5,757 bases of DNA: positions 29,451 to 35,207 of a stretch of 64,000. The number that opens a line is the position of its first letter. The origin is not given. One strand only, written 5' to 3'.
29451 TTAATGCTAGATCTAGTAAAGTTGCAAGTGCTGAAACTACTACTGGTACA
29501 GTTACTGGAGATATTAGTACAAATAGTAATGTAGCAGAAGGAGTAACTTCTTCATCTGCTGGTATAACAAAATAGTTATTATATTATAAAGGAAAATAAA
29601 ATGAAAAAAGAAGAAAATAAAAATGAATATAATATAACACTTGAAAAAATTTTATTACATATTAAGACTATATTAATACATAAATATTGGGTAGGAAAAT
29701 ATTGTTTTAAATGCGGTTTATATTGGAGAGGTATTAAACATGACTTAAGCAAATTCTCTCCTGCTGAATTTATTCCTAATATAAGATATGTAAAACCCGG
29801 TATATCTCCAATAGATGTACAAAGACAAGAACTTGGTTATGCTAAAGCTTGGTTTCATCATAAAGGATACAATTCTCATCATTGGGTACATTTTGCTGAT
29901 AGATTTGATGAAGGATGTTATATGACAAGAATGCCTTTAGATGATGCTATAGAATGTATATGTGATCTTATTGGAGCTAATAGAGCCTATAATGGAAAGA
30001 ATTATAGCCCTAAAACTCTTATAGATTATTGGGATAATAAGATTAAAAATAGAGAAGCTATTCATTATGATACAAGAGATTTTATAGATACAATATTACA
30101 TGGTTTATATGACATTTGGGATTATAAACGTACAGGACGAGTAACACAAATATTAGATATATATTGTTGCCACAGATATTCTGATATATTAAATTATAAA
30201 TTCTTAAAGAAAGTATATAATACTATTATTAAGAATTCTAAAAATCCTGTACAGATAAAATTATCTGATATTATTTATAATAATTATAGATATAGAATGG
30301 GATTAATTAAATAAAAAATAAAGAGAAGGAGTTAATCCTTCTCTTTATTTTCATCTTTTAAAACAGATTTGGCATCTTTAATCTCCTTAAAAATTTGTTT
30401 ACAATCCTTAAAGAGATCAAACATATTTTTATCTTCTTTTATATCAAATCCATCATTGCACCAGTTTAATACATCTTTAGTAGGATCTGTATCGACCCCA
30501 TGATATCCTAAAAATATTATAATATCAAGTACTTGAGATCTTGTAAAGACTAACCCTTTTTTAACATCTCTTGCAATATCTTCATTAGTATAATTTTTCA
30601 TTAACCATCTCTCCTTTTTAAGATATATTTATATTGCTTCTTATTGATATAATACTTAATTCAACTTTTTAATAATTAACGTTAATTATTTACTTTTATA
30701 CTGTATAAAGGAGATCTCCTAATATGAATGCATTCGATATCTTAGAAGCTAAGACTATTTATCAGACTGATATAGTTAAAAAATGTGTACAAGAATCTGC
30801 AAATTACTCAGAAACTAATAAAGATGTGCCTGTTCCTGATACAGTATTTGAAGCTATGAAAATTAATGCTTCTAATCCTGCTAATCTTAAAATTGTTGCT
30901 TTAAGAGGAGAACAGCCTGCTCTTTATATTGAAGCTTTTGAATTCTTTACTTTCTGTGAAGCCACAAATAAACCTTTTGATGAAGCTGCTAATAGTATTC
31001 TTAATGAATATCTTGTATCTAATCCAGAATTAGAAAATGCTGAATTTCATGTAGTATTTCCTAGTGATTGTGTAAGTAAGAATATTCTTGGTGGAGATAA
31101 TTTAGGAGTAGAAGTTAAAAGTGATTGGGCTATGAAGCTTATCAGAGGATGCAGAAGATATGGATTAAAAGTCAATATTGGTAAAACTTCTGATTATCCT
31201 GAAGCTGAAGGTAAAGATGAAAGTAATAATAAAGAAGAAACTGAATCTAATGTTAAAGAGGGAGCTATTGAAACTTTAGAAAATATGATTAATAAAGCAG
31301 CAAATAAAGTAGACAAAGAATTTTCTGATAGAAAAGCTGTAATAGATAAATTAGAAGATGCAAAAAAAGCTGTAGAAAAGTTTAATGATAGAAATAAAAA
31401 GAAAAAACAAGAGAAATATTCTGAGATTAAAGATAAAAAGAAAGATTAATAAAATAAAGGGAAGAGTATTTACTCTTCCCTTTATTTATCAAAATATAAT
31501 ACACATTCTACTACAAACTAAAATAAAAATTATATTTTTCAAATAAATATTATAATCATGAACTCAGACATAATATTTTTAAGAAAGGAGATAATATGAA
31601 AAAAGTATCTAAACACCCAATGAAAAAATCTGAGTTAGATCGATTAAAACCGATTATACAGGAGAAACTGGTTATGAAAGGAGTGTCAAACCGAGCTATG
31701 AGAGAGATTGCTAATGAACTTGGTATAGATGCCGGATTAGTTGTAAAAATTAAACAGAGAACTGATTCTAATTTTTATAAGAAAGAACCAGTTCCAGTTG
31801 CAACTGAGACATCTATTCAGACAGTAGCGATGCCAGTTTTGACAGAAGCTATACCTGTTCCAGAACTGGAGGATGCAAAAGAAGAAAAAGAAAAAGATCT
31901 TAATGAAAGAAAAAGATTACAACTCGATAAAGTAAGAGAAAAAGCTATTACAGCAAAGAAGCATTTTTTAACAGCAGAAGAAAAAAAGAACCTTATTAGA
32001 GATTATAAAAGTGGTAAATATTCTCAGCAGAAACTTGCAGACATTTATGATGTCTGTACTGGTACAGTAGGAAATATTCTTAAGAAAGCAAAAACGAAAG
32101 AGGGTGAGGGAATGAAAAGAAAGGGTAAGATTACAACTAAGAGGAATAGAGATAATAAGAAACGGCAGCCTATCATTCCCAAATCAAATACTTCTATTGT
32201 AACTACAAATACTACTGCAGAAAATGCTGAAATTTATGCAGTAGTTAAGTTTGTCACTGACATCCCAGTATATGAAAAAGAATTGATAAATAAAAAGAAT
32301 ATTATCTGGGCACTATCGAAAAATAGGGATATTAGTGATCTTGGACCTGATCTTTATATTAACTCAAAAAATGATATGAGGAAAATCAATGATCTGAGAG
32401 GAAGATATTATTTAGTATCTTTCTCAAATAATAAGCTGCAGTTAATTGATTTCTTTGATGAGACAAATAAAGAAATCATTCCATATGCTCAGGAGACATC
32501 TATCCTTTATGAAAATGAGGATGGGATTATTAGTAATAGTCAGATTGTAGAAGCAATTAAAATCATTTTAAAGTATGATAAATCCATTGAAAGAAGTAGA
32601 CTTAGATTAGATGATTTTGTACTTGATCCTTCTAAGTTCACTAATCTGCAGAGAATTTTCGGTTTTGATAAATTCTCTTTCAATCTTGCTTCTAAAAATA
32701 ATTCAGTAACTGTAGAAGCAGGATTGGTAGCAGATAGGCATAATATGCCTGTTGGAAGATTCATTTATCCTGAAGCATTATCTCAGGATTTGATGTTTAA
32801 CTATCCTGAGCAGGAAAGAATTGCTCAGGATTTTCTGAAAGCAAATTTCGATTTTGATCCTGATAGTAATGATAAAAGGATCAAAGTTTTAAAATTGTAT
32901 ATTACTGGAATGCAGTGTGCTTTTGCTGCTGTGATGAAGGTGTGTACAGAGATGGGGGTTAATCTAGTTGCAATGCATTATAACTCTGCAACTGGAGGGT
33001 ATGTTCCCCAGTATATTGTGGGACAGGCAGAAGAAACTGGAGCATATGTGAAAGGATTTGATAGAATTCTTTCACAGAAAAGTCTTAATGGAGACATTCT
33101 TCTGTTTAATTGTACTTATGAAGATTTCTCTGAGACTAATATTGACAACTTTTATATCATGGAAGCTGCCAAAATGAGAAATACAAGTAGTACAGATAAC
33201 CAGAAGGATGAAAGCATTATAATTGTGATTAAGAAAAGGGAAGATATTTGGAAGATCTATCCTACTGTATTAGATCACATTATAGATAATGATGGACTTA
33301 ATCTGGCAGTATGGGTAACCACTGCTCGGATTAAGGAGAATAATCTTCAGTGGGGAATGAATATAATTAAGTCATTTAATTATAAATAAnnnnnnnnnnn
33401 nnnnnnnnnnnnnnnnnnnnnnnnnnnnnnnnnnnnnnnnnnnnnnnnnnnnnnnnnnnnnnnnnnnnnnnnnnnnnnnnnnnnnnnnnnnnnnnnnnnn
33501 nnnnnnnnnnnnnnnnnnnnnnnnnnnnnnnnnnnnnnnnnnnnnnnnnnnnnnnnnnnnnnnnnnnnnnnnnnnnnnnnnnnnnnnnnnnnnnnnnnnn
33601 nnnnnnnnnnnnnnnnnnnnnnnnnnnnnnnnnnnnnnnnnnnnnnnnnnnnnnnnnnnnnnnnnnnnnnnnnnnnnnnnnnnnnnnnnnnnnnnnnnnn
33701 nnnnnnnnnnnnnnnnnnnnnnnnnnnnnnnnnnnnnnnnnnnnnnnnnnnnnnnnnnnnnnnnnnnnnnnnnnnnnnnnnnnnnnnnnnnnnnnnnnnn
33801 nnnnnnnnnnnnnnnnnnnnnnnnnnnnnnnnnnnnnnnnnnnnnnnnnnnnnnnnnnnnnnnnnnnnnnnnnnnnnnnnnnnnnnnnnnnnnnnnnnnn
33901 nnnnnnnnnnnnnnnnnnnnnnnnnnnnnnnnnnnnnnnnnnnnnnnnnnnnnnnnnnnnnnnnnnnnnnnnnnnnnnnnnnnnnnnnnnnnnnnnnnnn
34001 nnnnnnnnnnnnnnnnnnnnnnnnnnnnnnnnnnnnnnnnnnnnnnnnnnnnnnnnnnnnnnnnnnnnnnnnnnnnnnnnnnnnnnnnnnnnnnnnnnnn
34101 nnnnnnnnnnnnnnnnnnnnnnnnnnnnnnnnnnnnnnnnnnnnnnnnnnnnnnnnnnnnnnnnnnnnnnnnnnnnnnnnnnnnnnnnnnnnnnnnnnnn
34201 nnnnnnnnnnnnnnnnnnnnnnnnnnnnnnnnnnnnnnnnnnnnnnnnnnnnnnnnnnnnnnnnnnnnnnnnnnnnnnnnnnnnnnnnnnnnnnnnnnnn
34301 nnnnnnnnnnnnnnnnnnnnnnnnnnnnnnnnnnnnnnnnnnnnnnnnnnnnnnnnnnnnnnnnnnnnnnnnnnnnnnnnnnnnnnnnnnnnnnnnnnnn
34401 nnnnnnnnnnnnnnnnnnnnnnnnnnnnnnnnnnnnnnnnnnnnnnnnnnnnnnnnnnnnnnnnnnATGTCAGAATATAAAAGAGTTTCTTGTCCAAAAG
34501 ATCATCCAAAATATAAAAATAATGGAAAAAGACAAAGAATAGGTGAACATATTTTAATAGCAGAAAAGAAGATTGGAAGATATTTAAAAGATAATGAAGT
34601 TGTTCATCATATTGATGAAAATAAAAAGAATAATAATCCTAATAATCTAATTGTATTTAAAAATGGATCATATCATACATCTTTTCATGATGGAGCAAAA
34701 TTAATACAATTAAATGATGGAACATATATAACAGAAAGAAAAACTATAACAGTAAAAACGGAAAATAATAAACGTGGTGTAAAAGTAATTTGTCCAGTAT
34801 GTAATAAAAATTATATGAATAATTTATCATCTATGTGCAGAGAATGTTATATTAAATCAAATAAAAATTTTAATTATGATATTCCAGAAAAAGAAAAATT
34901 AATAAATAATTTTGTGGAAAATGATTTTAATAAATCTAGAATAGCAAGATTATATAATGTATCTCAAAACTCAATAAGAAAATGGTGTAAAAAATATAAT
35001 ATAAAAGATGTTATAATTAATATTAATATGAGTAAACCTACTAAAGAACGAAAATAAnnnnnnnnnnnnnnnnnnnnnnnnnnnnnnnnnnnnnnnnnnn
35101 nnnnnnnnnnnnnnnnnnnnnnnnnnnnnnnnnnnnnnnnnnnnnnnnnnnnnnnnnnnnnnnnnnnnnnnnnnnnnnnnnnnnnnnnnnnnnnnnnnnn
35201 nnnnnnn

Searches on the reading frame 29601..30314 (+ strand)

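Call 15: search_protein_families(library=pfam, proteins=[window:29601-30314:+], max_evalue=0.01)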
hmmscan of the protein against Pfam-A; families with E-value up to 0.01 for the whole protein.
window:29601-30314:+ (237 aa): 1 family
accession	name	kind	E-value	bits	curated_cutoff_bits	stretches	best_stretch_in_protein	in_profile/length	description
PF18907.5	DUF5662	-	5.2e-28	98.1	27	1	19-166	4-154/156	Family of unknown function (DUF5662)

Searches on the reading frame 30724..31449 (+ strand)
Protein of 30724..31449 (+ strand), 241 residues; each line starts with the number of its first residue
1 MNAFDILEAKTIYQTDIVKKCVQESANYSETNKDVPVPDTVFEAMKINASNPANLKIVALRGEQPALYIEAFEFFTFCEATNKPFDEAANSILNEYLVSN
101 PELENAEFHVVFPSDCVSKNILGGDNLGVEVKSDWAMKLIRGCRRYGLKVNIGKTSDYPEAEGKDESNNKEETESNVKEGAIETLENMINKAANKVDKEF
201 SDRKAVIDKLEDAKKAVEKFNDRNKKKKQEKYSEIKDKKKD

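Call 15: search_protein_families(library=pfam, proteins=[window:30724-31449:+], max_evalue=0.01)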
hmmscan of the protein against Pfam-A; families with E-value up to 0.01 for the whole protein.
window:30724-31449:+ (241 aa): 1 family
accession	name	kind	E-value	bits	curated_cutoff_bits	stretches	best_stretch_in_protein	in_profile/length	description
PF20092.4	DUF6483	-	0.0089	16.8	24.1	0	131-204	2-75/119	Family of unknown function (DUF6483)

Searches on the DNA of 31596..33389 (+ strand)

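Call 122: build_rna_model(alignment_id=A10, structure=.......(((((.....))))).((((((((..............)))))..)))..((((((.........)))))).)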
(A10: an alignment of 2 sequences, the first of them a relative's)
Model R3 built from alignment A10 (2 sequences, 79 columns); structure: as given.
model positions 79; base pairs 19; branch points 2; effective number of sequences 1.09; information 0.717 bits per position. Calibrated on 0.2 Mb of random sequence (short: E-values are rough).
structure used (alignment columns):
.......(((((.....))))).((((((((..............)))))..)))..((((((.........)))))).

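Call 124: search_with_rna_model(model_id=R3, source=L002, start=9800, end=12237, filters=off, max_evalue=10, show_alignments=2)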
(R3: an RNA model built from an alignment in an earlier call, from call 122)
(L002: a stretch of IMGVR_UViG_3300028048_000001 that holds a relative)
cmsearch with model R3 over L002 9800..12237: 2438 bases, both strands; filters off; matches with E-value up to 10: 29.
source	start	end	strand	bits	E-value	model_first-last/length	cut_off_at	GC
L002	11509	11587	+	112.5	6e-23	1-79/79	no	0.42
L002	11154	11233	+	27.7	3e-05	1-79/79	no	0.44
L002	11977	12038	-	10.2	0.13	1-79/79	no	0.24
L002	11565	11604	-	9.5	0.19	1-79/79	no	0.32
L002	10157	10189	+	8.3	0.34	1-79/79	no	0.18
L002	11417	11477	-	8.2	0.35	1-79/79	no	0.36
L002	11393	11436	+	7.3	0.53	1-79/79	no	0.43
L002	10734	10809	+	7.1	0.58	1-79/79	no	0.38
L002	10357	10424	+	6.7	0.71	1-79/79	no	0.26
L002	10365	10451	-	6.5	0.79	1-79/79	no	0.34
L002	10929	10976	+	5.7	1.2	1-79/79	no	0.23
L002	12201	12228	+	4.9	1.7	26-53/79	no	0.21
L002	11900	11940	+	4.4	2.2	1-79/79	no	0.15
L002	11479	11537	-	4.3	2.3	1-79/79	no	0.42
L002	10022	10076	+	3.8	2.8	1-79/79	no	0.36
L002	10251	10314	+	3.7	3.1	1-79/79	no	0.28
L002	11027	11105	-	3.2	3.9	1-79/79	no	0.34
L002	11209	11241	-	2.9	4.4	1-79/79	no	0.39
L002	9803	9852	+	2.8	4.6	1-79/79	no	0.22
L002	12061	12075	-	2.5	5.4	8-22/79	no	0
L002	11964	12006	+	2.5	5.5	1-79/79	no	0.12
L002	12086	12137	+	2.1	6.4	1-79/79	no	0.33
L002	11355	11389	+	2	6.8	1-79/79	no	0.31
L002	11037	11047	+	2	6.8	10-20/79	no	0.27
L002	11717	11728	-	1.7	8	34-45/79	no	0.5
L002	12053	12069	+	1.5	8.9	60-76/79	no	0.06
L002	10865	10917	+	1.4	9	1-79/79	no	0.38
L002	10803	10880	-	1.3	9.4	1-79/79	no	0.29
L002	10168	10202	-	1.3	9.6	1-79/79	no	0.2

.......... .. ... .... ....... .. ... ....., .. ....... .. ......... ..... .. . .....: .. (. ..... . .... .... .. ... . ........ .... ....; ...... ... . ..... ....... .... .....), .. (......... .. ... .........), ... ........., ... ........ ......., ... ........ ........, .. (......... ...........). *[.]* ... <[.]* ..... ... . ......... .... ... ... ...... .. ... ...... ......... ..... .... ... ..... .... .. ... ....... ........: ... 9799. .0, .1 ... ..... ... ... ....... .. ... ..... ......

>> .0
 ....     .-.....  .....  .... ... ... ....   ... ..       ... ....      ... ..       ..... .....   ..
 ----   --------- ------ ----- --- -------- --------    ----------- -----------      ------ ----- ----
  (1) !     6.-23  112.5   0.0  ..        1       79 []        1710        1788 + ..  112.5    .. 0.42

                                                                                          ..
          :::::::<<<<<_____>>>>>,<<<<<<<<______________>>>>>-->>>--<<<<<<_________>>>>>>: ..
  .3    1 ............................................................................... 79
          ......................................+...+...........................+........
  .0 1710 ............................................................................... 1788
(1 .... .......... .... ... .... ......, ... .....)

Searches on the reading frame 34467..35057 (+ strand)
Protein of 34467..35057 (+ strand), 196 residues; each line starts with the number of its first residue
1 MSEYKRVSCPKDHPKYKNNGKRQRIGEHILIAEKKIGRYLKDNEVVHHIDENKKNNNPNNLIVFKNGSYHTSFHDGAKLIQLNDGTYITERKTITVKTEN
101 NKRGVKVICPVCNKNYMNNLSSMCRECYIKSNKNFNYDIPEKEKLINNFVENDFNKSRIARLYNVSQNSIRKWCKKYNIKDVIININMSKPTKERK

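Call 15: search_protein_families(library=pfam, proteins=[window:34467-35057:+], max_evalue=0.01)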
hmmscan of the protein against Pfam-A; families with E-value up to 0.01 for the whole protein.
window:34467-35057:+ (196 aa): 3 families
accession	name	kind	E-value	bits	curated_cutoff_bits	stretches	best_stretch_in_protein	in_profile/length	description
PF13392.12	HNH_3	-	9.5e-10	38.4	24.8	1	28-65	4-40/46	HNH endonuclease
PF13518.12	HTH_28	-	0.00045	20.7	25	1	150-178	10-37/52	Helix-turn-helix domain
PF01527.26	HTH_Tnp_1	-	0.0014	19.2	24.1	1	141-178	11-48/75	Transposase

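Call 42: find_related_loci(query=window:34467-35054:+, collection=viral_contigs, flank=3000)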
Query window:34467-35054:+ (196 aa) in viral_contigs; peptide patterns used: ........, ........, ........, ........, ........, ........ (x = any residue, [..] = any of these).
34 stretches matched a pattern; 9 encode a relative of the query (tblastn E <= 1e-3); 9 distinct loci.
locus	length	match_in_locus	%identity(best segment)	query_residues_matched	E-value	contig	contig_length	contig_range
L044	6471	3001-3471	42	12-179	1e-33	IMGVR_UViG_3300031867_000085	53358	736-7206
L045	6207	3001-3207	38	107-179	3e-8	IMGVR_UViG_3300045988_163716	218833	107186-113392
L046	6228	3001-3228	33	100-180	2e-6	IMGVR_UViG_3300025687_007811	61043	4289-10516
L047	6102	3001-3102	54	45-79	7e-6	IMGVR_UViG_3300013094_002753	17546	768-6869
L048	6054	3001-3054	83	45-62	4e-5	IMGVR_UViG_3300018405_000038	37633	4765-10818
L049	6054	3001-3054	83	45-62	4e-5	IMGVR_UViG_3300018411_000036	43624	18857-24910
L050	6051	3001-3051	76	163-179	2e-4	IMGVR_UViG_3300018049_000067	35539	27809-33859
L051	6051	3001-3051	76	163-179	2e-4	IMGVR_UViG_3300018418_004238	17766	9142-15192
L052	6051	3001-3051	76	163-179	2e-4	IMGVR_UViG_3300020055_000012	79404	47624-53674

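Call 66: find_encoding_contigs(protein=window:34467-35054:+, flank=3000, max_places=10)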
Protein window:34467-35054:+ (196 aa): 8 contigs read that carry it; 5 places shown.
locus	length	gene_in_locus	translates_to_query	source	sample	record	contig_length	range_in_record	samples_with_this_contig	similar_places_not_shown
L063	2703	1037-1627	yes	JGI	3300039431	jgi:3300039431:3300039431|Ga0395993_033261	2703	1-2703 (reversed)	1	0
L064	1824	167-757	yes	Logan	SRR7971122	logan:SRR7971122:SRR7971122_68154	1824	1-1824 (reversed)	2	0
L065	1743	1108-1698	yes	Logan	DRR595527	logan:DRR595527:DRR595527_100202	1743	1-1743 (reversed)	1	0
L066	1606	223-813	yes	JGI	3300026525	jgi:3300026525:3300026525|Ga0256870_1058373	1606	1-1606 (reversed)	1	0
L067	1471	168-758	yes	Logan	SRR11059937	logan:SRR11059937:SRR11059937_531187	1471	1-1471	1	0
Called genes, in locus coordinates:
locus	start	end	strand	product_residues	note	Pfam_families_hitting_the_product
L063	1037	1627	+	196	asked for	PF13392:HNH_3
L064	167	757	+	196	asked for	PF13392:HNH_3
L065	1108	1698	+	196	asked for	PF13392:HNH_3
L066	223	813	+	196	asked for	PF13392:HNH_3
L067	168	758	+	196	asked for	PF13392:HNH_3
